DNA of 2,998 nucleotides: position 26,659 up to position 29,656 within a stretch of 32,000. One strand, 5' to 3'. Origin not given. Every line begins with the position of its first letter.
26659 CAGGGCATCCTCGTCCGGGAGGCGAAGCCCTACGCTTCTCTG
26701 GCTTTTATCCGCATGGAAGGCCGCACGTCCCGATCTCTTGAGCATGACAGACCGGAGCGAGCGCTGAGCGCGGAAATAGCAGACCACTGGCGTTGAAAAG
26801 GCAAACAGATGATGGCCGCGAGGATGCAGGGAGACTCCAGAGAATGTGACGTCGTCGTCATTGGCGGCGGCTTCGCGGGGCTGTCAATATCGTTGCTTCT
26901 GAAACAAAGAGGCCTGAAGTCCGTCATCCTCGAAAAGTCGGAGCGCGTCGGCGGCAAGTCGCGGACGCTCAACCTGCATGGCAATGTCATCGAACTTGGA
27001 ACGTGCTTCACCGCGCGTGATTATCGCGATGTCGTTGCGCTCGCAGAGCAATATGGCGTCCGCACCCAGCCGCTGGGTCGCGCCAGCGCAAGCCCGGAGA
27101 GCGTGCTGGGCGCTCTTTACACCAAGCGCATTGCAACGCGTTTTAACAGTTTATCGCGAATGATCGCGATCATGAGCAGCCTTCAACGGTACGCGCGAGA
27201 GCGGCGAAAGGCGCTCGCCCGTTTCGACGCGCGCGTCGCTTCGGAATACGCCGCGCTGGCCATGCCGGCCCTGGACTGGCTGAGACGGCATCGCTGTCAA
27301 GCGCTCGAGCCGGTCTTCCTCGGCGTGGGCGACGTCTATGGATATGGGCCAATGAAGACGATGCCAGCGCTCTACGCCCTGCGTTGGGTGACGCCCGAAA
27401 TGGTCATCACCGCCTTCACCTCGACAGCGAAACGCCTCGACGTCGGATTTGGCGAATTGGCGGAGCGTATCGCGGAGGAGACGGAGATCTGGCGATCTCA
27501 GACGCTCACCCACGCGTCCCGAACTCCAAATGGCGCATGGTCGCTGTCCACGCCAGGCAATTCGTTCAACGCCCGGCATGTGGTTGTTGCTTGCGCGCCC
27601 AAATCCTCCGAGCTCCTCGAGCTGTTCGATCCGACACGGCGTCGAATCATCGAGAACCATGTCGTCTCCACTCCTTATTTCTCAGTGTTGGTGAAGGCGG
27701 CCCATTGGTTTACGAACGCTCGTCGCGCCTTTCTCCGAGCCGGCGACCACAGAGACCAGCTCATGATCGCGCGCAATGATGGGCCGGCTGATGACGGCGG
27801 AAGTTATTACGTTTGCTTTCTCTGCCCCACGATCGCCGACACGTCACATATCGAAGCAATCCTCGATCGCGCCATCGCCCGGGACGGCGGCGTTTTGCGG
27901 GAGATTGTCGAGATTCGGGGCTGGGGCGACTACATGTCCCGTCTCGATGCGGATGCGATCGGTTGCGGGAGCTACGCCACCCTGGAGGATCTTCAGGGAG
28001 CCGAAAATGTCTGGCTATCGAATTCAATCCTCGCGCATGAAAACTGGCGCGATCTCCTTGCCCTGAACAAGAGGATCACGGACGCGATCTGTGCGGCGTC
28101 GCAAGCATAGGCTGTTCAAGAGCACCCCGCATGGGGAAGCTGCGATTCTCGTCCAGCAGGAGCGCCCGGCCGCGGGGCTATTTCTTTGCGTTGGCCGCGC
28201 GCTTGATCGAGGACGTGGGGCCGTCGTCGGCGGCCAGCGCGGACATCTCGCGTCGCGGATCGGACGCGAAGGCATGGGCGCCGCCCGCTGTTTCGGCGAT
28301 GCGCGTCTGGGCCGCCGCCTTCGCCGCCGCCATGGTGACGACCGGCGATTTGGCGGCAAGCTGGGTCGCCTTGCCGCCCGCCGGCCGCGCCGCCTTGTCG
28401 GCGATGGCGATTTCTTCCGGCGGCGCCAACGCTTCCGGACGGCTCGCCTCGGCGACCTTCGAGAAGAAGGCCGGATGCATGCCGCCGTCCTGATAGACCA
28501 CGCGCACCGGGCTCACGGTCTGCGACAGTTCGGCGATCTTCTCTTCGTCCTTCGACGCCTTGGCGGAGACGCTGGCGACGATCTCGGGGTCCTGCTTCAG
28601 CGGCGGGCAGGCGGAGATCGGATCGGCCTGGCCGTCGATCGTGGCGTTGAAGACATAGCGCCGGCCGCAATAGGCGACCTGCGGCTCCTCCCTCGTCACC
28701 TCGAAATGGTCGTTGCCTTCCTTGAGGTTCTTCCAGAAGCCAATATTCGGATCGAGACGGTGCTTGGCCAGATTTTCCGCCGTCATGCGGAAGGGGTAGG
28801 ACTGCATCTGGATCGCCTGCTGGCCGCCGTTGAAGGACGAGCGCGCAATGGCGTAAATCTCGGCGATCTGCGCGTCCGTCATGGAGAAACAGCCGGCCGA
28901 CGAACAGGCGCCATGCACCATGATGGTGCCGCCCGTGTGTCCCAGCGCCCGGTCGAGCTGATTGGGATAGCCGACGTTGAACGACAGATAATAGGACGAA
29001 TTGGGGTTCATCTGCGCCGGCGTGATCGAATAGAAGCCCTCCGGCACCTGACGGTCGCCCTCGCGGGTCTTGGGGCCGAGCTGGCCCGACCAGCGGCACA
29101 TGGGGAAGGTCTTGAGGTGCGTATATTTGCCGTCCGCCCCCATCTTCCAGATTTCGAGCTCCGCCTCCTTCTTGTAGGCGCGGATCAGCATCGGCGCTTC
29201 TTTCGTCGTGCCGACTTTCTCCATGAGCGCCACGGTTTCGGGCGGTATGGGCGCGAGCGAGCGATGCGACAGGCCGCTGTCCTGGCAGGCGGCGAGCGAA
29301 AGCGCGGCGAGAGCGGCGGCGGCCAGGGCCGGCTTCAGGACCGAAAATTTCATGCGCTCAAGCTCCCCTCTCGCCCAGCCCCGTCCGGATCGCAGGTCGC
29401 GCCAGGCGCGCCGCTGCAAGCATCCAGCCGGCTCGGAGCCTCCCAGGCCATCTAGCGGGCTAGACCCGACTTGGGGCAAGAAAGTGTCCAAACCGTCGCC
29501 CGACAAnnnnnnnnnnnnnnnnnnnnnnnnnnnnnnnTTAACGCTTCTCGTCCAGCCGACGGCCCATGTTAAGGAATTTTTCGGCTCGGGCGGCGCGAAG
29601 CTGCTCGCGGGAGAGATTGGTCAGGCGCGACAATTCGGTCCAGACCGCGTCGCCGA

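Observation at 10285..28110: Six-gene PUFA-synthase-like (pfa-type) secondary-lipid operon with non-canonical partitioning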

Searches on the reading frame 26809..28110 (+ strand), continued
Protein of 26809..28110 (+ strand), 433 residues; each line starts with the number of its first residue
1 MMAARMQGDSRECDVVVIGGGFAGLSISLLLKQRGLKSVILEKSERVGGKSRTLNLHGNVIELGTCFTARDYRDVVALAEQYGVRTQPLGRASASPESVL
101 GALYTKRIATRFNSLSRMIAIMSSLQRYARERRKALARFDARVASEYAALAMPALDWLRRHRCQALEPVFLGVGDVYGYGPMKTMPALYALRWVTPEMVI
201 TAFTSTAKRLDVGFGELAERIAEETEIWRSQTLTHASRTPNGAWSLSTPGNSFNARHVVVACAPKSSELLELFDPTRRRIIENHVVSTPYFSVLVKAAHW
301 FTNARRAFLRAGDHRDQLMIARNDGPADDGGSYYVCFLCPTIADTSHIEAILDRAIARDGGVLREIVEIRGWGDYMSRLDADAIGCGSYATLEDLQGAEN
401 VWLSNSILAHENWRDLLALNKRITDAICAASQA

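Call 79: find_encoding_contigs(protein=P0040, flank=10000, max_places=2)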
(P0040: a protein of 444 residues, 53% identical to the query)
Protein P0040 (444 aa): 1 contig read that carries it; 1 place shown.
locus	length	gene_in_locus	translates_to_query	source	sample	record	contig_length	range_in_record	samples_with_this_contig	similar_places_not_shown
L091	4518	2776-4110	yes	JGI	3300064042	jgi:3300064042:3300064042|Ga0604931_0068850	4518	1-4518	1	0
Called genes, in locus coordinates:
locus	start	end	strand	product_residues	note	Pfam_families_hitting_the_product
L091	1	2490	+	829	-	?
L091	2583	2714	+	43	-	-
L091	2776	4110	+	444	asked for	PF01266:DAO, PF01593:Amino_oxidase, PF13450:NAD_binding_8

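Call 83: search_protein_representatives(alignment_id=A4)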
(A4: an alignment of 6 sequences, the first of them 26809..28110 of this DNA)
Query: 6 sequences, 425 profile positions. Proteins with E-value up to 0.001 (for the whole library): 16039; up to 1e-10: 1171; up to 1e-30: 71. The best 150 are listed.
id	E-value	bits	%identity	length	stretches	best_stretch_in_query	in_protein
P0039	7.8e-218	740.0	-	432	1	1-424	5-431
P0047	4.0e-135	467.5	-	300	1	6-296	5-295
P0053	2.3e-91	323.4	-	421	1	7-420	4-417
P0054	3.8e-87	309.5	-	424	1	7-421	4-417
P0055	3.6e-83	296.3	-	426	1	8-421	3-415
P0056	6.1e-79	282.4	-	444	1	4-421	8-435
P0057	1.3e-78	281.3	-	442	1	7-421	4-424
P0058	3.2e-78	280.0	-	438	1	12-420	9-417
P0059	9.6e-56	206.0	-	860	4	8-261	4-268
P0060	2.8e-47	178.1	-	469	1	10-421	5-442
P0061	3.2e-47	177.9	-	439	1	7-423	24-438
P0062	3.4e-46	174.5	-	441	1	10-422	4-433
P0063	9.9e-46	173.0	-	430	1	8-419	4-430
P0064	3.8e-45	171.1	-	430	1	11-423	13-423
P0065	3.7e-44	167.8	-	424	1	10-420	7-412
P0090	4.8e-35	137.8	-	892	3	9-416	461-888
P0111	1.6e-31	126.2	-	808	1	9-419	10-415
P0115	4.3e-31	124.8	-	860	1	10-405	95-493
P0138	2.4e-28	115.8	-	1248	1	10-417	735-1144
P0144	9.1e-28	113.8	-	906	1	9-422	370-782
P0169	1.7e-26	109.7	-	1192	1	5-419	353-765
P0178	5.7e-26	107.9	-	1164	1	9-418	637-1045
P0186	2.1e-25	106.0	-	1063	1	6-414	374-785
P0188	2.2e-25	106.0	-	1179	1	9-392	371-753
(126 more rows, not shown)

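Call 85: search_protein_families(library=pfam, proteins=[P0138, P0169, P0178, P0186, P0188, P0144, P0090, P0111, P0115], max_evalue=0.00001)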
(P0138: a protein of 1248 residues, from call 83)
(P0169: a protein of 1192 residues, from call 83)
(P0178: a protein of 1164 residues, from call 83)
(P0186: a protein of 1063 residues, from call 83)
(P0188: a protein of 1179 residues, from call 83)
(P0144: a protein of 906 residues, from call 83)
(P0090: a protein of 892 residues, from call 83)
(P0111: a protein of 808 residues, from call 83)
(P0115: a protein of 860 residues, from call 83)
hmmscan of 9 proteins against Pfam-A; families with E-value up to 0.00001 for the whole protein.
P0138 (1248 aa): 5 families
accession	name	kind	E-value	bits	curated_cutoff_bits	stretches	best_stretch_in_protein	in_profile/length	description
PF01593.30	Amino_oxidase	-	1.5e-21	77.7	19.8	1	743-1128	2-421/443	Flavin containing amine oxidoreductase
PF13450.12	NAD_binding_8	-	1.3e-15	57.9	21.9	1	737-801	1-67/68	NAD(P)-binding Rossmann-like domain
PF00550.31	PP-binding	-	1.5e-10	41.6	20.8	1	1178-1243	2-67/67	Phosphopantetheine attachment site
PF01266.30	DAO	-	7.9e-08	32.6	27.9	1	735-871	2-147/353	FAD dependent oxidoreductase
PF00199.24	Catalase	-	7e-07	29.1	25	0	234-297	230-294/383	Catalase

P0169 (1192 aa): 8 families
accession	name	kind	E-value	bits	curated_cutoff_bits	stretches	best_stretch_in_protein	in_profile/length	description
PF20434.5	BD-FAE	-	3.6e-22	79.4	26.8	1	922-1147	2-215/215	BD-FAE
PF01593.30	Amino_oxidase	-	9.5e-18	65.1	19.8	1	366-623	2-276/443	Flavin containing amine oxidoreductase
PF00550.31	PP-binding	-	4.8e-13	49.6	20.8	1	792-856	3-67/67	Phosphopantetheine attachment site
PF00199.24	Catalase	-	2.3e-12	47.1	25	1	35-307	44-318/383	Catalase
PF13450.12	NAD_binding_8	-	1.8e-11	44.6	21.9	1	360-421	1-64/68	NAD(P)-binding Rossmann-like domain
PF00326.27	Peptidase_S9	-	1.9e-09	37.8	22.6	0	1107-1185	128-210/213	Prolyl oligopeptidase family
PF01266.30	DAO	-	3e-07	30.7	27.9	1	358-401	2-49/353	FAD dependent oxidoreductase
PF07859.19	Abhydrolase_3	-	3.3e-06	27.5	25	1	986-1104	49-157/210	alpha/beta hydrolase fold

P0178 (1164 aa): 6 families
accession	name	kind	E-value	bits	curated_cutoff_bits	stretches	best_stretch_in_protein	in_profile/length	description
PF01593.30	Amino_oxidase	-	1.7e-27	97.3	19.8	1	646-911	2-283/443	Flavin containing amine oxidoreductase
PF13450.12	NAD_binding_8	-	8.9e-17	61.6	21.9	1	640-703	1-66/68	NAD(P)-binding Rossmann-like domain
PF00550.31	PP-binding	-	1.5e-15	57.6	20.8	1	1090-1155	2-67/67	Phosphopantetheine attachment site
PF01266.30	DAO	-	1.1e-08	35.5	27.9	1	638-672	2-37/353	FAD dependent oxidoreductase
PF07992.20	Pyr_redox_2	-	2.4e-06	27.6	26.1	1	637-674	2-40/291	Pyridine nucleotide-disulphide oxidoreductase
PF01494.25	FAD_binding_3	-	5e-06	26.4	22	0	637-675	3-41/349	FAD binding domain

P0186 (1063 aa): 8 families
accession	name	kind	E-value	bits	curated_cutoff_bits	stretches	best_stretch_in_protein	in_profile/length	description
PF00975.26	Thioesterase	-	4.7e-23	83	26.4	1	925-1036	2-115/226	Thioesterase domain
PF01593.30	Amino_oxidase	-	1.8e-20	74.1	19.8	1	386-657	2-285/443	Flavin containing amine oxidoreductase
PF00550.31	PP-binding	-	1e-12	48.5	20.8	1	826-891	2-67/67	Phosphopantetheine attachment site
PF13450.12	NAD_binding_8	-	1.6e-12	48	21.9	1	380-444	1-67/68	NAD(P)-binding Rossmann-like domain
PF00199.24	Catalase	-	1.2e-07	31.6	25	0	242-311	245-316/383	Catalase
PF12697.13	Abhydrolase_6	-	5.6e-07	30.9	26.3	1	933-1038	5-106/217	Alpha/beta hydrolase family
PF01266.30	DAO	-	1.1e-06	28.9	27.9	1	378-412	2-37/353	FAD dependent oxidoreductase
PF07992.20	Pyr_redox_2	-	7.9e-06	25.9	26.1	0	377-409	2-34/291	Pyridine nucleotide-disulphide oxidoreductase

P0188 (1179 aa): 11 families
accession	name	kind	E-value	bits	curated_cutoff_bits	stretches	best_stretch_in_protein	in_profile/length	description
PF01593.30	Amino_oxidase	-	1.5e-28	100.7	19.8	1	380-727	2-381/443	Flavin containing amine oxidoreductase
PF00975.26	Thioesterase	-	6.9e-28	98.8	26.4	1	909-1164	2-222/226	Thioesterase domain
PF13450.12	NAD_binding_8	-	5.5e-15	55.8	21.9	1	374-437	1-66/68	NAD(P)-binding Rossmann-like domain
PF00550.31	PP-binding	-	7.7e-12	45.7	20.8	1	814-879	2-67/67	Phosphopantetheine attachment site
PF01266.30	DAO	-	1.2e-11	45.1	27.9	1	372-408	2-39/353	FAD dependent oxidoreductase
PF13738.12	Pyr_redox_3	-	5.7e-08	32.8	30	0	374-402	2-31/305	Pyridine nucleotide-disulphide oxidoreductase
PF12831.13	FAD_oxidored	-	1.8e-07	31.3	27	1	372-438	2-70/416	FAD dependent oxidoreductase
PF07992.20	Pyr_redox_2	-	3.5e-07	30.4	26.1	0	371-404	2-35/291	Pyridine nucleotide-disulphide oxidoreductase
PF03486.20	HI0933_like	-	5.6e-07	29.7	50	0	371-415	2-45/244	HI0933-like protein Rossmann domain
PF01494.25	FAD_binding_3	-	1.7e-06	27.9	22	1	371-403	3-35/349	FAD binding domain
PF00890.30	FAD_binding_2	-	3e-06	27.1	20.4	1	372-409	2-39/414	FAD binding domain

P0144 (906 aa): 4 families
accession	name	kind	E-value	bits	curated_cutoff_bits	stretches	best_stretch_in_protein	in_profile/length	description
PF01593.30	Amino_oxidase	-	9.9e-31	107.9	19.8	1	379-757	2-417/443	Flavin containing amine oxidoreductase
PF13450.12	NAD_binding_8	-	4.7e-14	52.9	21.9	1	373-438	1-68/68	NAD(P)-binding Rossmann-like domain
PF00550.31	PP-binding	-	7.5e-11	42.6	20.8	1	817-880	1-67/67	Phosphopantetheine attachment site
PF01266.30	DAO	-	1e-07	32.3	27.9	1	371-408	2-40/353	FAD dependent oxidoreductase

P0090 (892 aa): 12 families
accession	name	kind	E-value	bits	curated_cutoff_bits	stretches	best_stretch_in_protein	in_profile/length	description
PF01593.30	Amino_oxidase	-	2.7e-38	132.8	19.8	2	470-748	2-279/443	Flavin containing amine oxidoreductase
PF13450.12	NAD_binding_8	-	4.5e-25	88.2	21.9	2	464-527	1-64/68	NAD(P)-binding Rossmann-like domain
PF01266.30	DAO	-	7.9e-18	65.5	27.9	2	461-497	1-37/353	FAD dependent oxidoreductase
PF07992.20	Pyr_redox_2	-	1e-11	45.2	26.1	0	461-498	2-40/291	Pyridine nucleotide-disulphide oxidoreductase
PF00890.30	FAD_binding_2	-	3.8e-11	43.3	20.4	0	462-506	2-43/414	FAD binding domain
PF01946.23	Thi4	-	2.3e-10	40.6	26.2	1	453-499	11-57/235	Thi4 family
PF13738.12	Pyr_redox_3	-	1.2e-09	38.3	30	0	464-495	2-33/305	Pyridine nucleotide-disulphide oxidoreductase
PF03486.20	HI0933_like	-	4.3e-09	36.6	50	0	461-501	2-41/244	HI0933-like protein Rossmann domain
PF12831.13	FAD_oxidored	-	5e-09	36.4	27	0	462-499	2-38/416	FAD dependent oxidoreductase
PF00070.33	Pyr_redox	-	1.3e-08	35.7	22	0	461-495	1-34/82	Pyridine nucleotide-disulphide oxidoreductase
PF01494.25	FAD_binding_3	-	1e-07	32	22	0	462-494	4-35/349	FAD binding domain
PF06100.17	MCRA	-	6.8e-06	25.7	23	0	463-529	5-74/495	MCRA family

P0111 (808 aa): 6 families
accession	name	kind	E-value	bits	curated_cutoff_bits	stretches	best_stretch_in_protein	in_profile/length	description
PF00975.26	Thioesterase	-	1.5e-33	117.4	26.4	1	543-805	2-224/226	Thioesterase domain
PF01593.30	Amino_oxidase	-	1.7e-23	84.1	19.8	1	19-293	2-295/443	Flavin containing amine oxidoreductase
PF00550.31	PP-binding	-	4.3e-14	52.9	20.8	1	448-513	1-66/67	Phosphopantetheine attachment site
PF13450.12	NAD_binding_8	-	1.3e-12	48.3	21.9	1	13-78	1-68/68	NAD(P)-binding Rossmann-like domain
PF12697.13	Abhydrolase_6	-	5.1e-10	40.8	26.3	1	557-780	17-194/217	Alpha/beta hydrolase family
PF00561.26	Abhydrolase_1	-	3.7e-06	27.2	25.8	1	546-650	5-104/245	alpha/beta hydrolase fold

P0115 (860 aa): 7 families
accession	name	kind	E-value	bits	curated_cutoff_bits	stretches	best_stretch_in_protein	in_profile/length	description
PF01593.30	Amino_oxidase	-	6.2e-21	75.6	19.8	1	102-459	1-386/443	Flavin containing amine oxidoreductase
PF00975.26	Thioesterase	-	1.5e-17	65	26.4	1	643-742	2-103/226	Thioesterase domain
PF13450.12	NAD_binding_8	-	1.2e-13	51.6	21.9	1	97-158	1-64/68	NAD(P)-binding Rossmann-like domain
PF00550.31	PP-binding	-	4e-11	43.4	20.8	1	545-610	2-67/67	Phosphopantetheine attachment site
PF01266.30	DAO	-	1.7e-10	41.4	27.9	1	95-129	2-36/353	FAD dependent oxidoreductase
PF07992.20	Pyr_redox_2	-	6.5e-07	29.5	26.1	0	85-128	135-178/291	Pyridine nucleotide-disulphide oxidoreductase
PF00070.33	Pyr_redox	-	1.5e-06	29.1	22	0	95-132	2-39/82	Pyridine nucleotide-disulphide oxidoreductase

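Call 98: predict_structure(alignment_id=A4)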
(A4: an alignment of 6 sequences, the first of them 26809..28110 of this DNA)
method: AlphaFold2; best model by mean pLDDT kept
length: 433 residues; sequences in the alignment: 6
mean_pLDDT: 87.4   pTM: 0.88
mean pLDDT of the five models: 87.4, 83.0, 81.9, 78.9, 45.7
residues with pLDDT >= 90: 245; 70-90: 152; 50-70: 23; < 50: 13
segments of 3 or more residues with pLDDT < 50: 1-8, 108-112
pLDDT, mean of each block of 10 residues (from residue 1): 45 93 94 95 88 88 80 89 88 80 58 65 92 96 95 94 89 67 84 88 79 89 92 91 91 94 91 96 89 95 85 81 92 93 93 94 95 85 95 95 91 89 96 79
secondary structure, 60 per line:
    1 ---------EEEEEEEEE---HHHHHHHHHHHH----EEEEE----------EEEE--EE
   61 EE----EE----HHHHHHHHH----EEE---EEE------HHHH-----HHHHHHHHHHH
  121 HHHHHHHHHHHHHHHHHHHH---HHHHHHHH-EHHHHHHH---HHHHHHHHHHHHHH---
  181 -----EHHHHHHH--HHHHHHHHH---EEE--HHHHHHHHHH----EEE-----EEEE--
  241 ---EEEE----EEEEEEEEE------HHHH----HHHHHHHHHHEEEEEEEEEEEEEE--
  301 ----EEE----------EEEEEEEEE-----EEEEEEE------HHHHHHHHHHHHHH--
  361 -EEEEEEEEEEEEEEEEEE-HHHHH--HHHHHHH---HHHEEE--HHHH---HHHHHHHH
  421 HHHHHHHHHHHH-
elements in order: E10-18 H22-33 E38-42 E53-56 E59-62 H73-81 E86-88 E92-94 H101-104 H110-140 H144-151 H154-160 H164-177 H187-193 H196-204 E208-210 H213-222 E227-229 E235-238 E244-247 E252-260 H267-270 H275-284 E285-298 E305-307 E318-326 E332-338 H345-358 E362-379 H381-385 H388-394 E401-403 H406-409 H413-432

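Call 100: fold_search(model_id=the predicted structure, library=pdb)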
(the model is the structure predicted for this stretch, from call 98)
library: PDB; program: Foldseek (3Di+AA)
matches with E <= 10: 1952; with E <= 0.001: 1044
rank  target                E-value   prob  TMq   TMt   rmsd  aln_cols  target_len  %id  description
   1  2b9w                  5.5e-26  1.00  0.79  0.81   4.4       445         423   18  Crystal Structure of CLA-producing fatty acid isomerase from P. acnes (released 2006-01-31)
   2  2yg3_A                9.1e-23  1.00  0.70  0.68   5.3       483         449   16  Structure-based redesign of cofactor binding in Putrescine Oxidase: wild type enzyme (released 2011-05-18)
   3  2yg7_A                1.2e-22  1.00  0.71  0.69   5.2       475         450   17  Structure-based redesign of cofactor binding in Putrescine Oxidase: A394C-A396T-Q431G Triple mutant (released 2011-05-18)
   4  2yg6_A                1.6e-22  1.00  0.70  0.68   5.3       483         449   17  Structure-based redesign of cofactor binding in Putrescine Oxidase: P15I-A394C double mutant (released 2011-05-18)
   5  8p84_B                6.3e-22  1.00  0.72  0.70   4.6       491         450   18  X-ray structure of Thermoanaerobacterales bacterium monoamine oxidase (released 2023-10-18)
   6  3rha_B                1.0e-21  1.00  0.68  0.65   5.8       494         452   16  The crystal structure of Oxidoreductase from Arthrobacter aurescens (released 2011-05-04)
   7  2yg6_B                1.8e-21  1.00  0.69  0.67   5.4       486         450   16  Structure-based redesign of cofactor binding in Putrescine Oxidase: P15I-A394C double mutant (released 2011-05-18)
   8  3rha_A                2.2e-21  1.00  0.69  0.66   5.5       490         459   16  The crystal structure of Oxidoreductase from Arthrobacter aurescens (released 2011-05-04)
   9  2yg3_B                2.6e-21  1.00  0.69  0.67   5.3       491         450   16  Structure-based redesign of cofactor binding in Putrescine Oxidase: wild type enzyme (released 2011-05-18)
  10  9h5p_A                9.8e-21  1.00  0.70  0.68   5.0       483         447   17  Crystal structure of Thermoanaerobacterales bacterium monoamine oxidase in complex with putrescine (released 2025-01-22)
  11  5ttk_A                9.8e-21  1.00  0.67  0.68   5.4       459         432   16  Crystal Structure of Selenomethionine-incorporated Nicotine Oxidoreductase from Pseudomonas putida (released 2017-01-25)
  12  7e7h_B                1.1e-20  1.00  0.70  0.70   5.0       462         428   17  Crystal Structure of a pseudooxynicotine amine oxidase Pnao from Pseudomonas putida S16 (released 2022-03-02)
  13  8p84_A                1.2e-20  1.00  0.70  0.68   5.0       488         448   16  X-ray structure of Thermoanaerobacterales bacterium monoamine oxidase (released 2023-10-18)
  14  7e7h_A                1.5e-20  1.00  0.70  0.70   5.4       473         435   17  Crystal Structure of a pseudooxynicotine amine oxidase Pnao from Pseudomonas putida S16 (released 2022-03-02)
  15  7c4a_B                1.9e-20  1.00  0.69  0.68   5.2       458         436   16  nicA2 with cofactor FAD (released 2020-06-03)
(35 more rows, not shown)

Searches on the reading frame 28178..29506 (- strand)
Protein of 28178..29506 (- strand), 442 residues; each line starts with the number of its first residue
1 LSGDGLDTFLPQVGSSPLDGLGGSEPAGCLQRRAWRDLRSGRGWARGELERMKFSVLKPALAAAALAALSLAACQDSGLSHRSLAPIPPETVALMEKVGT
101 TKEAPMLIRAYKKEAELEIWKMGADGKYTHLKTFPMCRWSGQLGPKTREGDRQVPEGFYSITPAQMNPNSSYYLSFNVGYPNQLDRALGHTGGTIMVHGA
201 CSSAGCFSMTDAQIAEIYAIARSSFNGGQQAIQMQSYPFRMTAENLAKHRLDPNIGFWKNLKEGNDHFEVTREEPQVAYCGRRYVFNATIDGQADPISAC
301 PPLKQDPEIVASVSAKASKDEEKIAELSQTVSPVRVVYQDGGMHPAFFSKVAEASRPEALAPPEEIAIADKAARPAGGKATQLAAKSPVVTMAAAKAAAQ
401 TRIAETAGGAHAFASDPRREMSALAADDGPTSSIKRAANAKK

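Call 10: search_protein_families(library=pfam, proteins=[window:28178-29506:-], max_evalue=0.001)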
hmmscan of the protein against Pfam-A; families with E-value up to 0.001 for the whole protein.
window:28178-29506:- (442 aa): 1 family
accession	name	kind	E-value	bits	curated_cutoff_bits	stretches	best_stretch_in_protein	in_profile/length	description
PF03734.19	YkuD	-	1.2e-06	29.6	23.4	1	142-221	32-138/146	L,D-transpeptidase catalytic domain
